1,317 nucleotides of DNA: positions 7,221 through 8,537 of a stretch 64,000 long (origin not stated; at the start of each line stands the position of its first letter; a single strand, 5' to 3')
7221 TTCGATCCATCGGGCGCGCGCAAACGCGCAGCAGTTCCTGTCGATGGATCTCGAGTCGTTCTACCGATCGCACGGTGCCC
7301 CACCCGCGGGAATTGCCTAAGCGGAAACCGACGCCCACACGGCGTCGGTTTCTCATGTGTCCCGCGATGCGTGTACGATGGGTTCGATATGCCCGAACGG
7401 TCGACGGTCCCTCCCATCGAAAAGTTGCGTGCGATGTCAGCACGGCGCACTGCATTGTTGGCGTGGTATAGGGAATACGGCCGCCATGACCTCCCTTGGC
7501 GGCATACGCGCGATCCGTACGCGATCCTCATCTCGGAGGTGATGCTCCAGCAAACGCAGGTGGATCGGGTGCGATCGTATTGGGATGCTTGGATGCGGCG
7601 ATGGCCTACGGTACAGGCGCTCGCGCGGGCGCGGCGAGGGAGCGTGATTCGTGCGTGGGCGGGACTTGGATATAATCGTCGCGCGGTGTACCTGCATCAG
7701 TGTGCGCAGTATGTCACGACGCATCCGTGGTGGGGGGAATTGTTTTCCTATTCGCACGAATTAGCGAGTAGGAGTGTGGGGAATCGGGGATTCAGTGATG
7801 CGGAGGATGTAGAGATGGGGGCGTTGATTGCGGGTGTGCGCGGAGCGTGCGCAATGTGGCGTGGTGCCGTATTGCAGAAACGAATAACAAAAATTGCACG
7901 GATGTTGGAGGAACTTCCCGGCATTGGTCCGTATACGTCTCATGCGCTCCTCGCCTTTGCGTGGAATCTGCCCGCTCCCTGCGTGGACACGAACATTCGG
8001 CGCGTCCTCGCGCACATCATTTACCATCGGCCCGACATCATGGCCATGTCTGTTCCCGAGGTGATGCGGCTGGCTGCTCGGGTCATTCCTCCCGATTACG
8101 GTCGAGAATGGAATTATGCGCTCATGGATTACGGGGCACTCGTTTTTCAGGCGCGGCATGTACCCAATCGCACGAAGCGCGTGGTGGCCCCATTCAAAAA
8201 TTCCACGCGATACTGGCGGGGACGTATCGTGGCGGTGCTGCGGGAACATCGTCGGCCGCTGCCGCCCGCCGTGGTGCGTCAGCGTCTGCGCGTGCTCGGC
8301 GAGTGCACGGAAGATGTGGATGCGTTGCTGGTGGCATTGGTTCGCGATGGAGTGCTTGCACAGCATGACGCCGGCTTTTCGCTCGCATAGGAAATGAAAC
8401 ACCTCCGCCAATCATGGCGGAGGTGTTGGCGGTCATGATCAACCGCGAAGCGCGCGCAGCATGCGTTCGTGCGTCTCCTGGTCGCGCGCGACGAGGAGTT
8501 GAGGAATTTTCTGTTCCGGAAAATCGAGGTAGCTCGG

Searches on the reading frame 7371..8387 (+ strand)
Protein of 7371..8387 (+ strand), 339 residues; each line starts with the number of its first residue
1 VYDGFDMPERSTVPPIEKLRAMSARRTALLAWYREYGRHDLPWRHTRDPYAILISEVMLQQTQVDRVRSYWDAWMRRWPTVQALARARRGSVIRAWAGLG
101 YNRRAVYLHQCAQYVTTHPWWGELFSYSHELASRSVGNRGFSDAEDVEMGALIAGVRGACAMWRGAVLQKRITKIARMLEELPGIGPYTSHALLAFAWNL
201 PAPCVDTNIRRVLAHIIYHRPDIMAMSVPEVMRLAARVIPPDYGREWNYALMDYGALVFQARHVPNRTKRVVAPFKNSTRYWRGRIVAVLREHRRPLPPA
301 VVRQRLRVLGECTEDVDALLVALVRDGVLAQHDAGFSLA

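Call 46: search_protein_families(library=ncbifam, proteins=[window:7371-8387:+], max_evalue=0.01)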
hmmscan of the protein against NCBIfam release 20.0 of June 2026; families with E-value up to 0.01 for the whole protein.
window:7371-8387:+ (339 aa): 5 families
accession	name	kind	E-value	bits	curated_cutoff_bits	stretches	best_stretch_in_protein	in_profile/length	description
TIGR01084.1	mutY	equivalog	1.1e-47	162.9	286.5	2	27-118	4-97/277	A/G-specific adenine glycosylase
NF008132.0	PRK10880.1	equivalog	4.1e-35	121.5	427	2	27-118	9-100/351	A/G-specific adenine glycosylase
NF010488.0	PRK13910.1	equivalog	9.3e-17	61.3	471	2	179-261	75-154/290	adenine-specific DNA glycosylase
TIGR01083.1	nth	equivalog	4.4e-07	29.7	211.7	1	174-262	104-188/192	endonuclease III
NF053634.1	MonDNAglycDR2438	equivalog_domain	0.0062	16.1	400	0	177-216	108-147/219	monofunctional DNA glycosylase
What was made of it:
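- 7371..8390 (+): mutY-like adenine glycosylase gene carrying operator 3 at the 5' edge of an insertion of about 55 aa (roughly aa 119-178). TIGR01084 mutY matches in two stretches, 27-118 and from about 179 onward (call 46).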

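Call 63: find_homologous_proteins(query=window:7371-8387:+, max_evalue=1e-20)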
Query window:7371-8387:+ (339 aa): 7886 proteins with E <= 1e-20 among 8000 candidates; the best 120 are listed.
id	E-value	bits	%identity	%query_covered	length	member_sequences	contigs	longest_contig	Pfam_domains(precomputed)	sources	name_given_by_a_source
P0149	1.8e-224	762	100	98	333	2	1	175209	PF00730.32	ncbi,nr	ncbi:hypothetical protein HYV74_04560 [Candidatus Uhrbacteria bacterium]|nr:hypothetical protein [Ca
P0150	9.4e-135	467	66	97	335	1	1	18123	PF00730.32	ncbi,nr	ncbi:hypothetical protein HY632_03445 [Candidatus Uhrbacteria bacterium]|nr:hypothetical protein [Ca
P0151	1.0e-106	375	58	96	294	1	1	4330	PF00730.32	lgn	-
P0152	1.2e-105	371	56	97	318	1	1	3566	PF00730.32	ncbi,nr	ncbi:MAG: hypothetical protein Q7S02_05495 [bacterium]|nr:hypothetical protein [bacterium]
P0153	1.4e-104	368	57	100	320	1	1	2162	PF00730.32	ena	-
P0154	2.5e-103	364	56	96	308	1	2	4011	PF00730.32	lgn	-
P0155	4.4e-96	340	56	96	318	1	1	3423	PF00730.32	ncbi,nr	ncbi:A/G-specific adenine glycosylase [Candidatus Uhrbacteria bacterium]|nr:A/G-specific adenine gly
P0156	1.2e-94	335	52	93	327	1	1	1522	PF00730.32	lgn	-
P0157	1.0e-93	332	54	89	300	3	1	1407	PF00730.32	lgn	-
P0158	2.5e-91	324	51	94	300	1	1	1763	PF00730.32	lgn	-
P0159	3.0e-91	324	52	96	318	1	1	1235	PF00730.32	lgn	-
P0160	5.8e-91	323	52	94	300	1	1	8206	PF00730.32,PF00633.30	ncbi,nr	ncbi:MAG: A/G-specific adenine glycosylase [bacterium]|nr:A/G-specific adenine glycosylase [bacteriu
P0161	1.1e-88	316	51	96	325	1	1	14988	PF00730.32,PF00633.30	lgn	-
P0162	1.0e-87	313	49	96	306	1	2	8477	PF00730.32,PF00633.30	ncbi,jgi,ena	-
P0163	4.3e-87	310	50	97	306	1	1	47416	PF00730.32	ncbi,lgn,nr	ncbi:MAG: hypothetical protein Q7S96_04155 [bacterium]|nr:hypothetical protein [bacterium]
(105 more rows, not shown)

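Call 65: find_encoding_contigs(protein=P0150, flank=10000, max_places=1)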
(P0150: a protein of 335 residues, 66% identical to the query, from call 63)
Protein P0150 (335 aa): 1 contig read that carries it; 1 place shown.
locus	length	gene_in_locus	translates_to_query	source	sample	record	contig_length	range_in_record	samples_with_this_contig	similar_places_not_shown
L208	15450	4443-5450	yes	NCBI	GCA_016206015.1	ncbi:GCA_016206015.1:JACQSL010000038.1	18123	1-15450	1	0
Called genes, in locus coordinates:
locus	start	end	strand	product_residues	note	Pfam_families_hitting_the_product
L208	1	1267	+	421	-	PF13361:UvrD_C, PF13538:UvrD_C_2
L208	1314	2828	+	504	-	PF13687:DUF4153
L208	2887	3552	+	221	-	-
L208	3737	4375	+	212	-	-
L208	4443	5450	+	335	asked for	PF00730:HhH-GPD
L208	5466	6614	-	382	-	PF00390:malic, PF03949:Malic_M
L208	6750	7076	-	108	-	-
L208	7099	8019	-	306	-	PF00459:Inositol_P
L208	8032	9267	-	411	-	-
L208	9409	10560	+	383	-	PF13742:tRNA_anti_2, PF02601:Exonuc_VII_L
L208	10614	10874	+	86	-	PF02609:Exonuc_VII_S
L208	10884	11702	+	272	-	PF13482:RNase_H_2, PF10108:DNA_pol_B_exo2 (faint), PF13280:WYL (faint)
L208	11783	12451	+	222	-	PF00702:Hydrolase, PF13419:HAD_2, PF13242:Hydrolase_like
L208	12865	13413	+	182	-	PF00466:Ribosomal_L10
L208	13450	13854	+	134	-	PF16320:Ribosomal_L12_N, PF00542:Ribosomal_L12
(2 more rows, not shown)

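Call 66: find_encoding_contigs(protein=P0153, flank=2000, max_places=1)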
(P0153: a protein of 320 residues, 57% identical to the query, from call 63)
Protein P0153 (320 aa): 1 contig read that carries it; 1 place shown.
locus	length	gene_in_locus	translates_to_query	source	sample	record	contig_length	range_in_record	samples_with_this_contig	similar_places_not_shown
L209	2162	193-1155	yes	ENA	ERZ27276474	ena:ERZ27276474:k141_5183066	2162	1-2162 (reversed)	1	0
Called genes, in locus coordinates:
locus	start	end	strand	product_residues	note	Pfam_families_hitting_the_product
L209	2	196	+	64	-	?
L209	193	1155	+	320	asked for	PF00730:HhH-GPD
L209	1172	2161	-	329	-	?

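Call 67: find_encoding_contigs(protein=P0151, flank=3000, max_places=1)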
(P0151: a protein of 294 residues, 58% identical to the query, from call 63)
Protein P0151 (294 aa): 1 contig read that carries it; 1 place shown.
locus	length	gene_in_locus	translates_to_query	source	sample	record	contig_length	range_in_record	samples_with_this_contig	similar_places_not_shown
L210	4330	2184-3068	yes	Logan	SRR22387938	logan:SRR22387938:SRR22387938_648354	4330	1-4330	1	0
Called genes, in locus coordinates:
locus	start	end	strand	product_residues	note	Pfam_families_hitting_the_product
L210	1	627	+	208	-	?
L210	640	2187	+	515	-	PF13687:DUF4153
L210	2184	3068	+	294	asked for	PF00730:HhH-GPD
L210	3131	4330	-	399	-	?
